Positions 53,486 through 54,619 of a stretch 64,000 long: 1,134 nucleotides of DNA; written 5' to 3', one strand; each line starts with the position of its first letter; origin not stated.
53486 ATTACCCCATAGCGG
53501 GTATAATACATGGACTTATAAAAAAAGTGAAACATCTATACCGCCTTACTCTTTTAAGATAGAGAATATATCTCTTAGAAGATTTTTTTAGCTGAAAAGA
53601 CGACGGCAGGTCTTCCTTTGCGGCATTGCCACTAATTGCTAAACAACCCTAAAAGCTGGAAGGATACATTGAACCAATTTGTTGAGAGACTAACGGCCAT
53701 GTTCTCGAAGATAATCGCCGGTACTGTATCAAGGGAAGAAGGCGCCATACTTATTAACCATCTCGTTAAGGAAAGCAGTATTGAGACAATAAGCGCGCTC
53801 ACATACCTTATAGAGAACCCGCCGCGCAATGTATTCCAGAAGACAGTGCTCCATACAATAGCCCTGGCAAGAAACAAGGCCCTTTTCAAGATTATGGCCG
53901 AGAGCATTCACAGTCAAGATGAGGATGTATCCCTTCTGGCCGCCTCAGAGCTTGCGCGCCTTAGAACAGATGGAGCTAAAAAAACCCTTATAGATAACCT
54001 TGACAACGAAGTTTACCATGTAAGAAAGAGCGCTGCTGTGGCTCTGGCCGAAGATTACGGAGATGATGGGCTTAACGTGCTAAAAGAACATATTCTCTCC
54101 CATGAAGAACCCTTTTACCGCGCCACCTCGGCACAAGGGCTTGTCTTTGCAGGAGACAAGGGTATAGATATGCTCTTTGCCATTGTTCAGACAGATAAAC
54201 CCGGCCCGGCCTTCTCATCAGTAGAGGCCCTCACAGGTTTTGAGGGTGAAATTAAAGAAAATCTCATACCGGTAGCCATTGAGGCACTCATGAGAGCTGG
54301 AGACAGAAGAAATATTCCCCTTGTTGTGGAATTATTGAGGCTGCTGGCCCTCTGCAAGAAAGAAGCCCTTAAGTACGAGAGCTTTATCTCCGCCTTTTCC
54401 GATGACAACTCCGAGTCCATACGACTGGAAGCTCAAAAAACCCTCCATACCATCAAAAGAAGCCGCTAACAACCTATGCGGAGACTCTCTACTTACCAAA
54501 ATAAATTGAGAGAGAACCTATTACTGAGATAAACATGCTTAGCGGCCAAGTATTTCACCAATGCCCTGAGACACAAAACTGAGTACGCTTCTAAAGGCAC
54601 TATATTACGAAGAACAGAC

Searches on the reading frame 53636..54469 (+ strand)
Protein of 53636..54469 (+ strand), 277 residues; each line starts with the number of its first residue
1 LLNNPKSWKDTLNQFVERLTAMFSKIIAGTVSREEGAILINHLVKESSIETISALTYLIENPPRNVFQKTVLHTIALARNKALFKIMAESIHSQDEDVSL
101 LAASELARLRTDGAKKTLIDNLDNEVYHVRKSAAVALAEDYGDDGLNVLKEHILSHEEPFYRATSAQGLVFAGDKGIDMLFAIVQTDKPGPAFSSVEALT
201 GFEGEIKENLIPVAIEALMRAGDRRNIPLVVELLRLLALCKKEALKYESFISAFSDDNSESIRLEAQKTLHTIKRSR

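Call 3: search_protein_families(library=pfam, proteins=[window:53636-54469:+], max_evalue=0.01)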
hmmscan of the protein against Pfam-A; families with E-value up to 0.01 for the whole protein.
window:53636-54469:+ (277 aa): 2 families
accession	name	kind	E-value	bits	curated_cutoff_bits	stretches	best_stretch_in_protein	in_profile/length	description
PF13646.12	HEAT_2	-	2.4e-11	44.2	27.7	1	54-137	3-87/88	HEAT repeats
PF02985.28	HEAT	-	0.00073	20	23.5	0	118-138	5-25/31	HEAT repeat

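Call 4: search_protein_families(library=ncbifam, proteins=[window:53636-54469:+], max_evalue=0.01)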
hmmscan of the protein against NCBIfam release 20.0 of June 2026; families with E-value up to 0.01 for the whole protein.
window:53636-54469:+ (277 aa): 1 family
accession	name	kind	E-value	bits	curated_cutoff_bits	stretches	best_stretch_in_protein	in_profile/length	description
NF045915.1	PhycobilmeDegNblB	equivalog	0.0015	18.1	300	0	64-150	112-198/214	phycobilisome degradation protein NblB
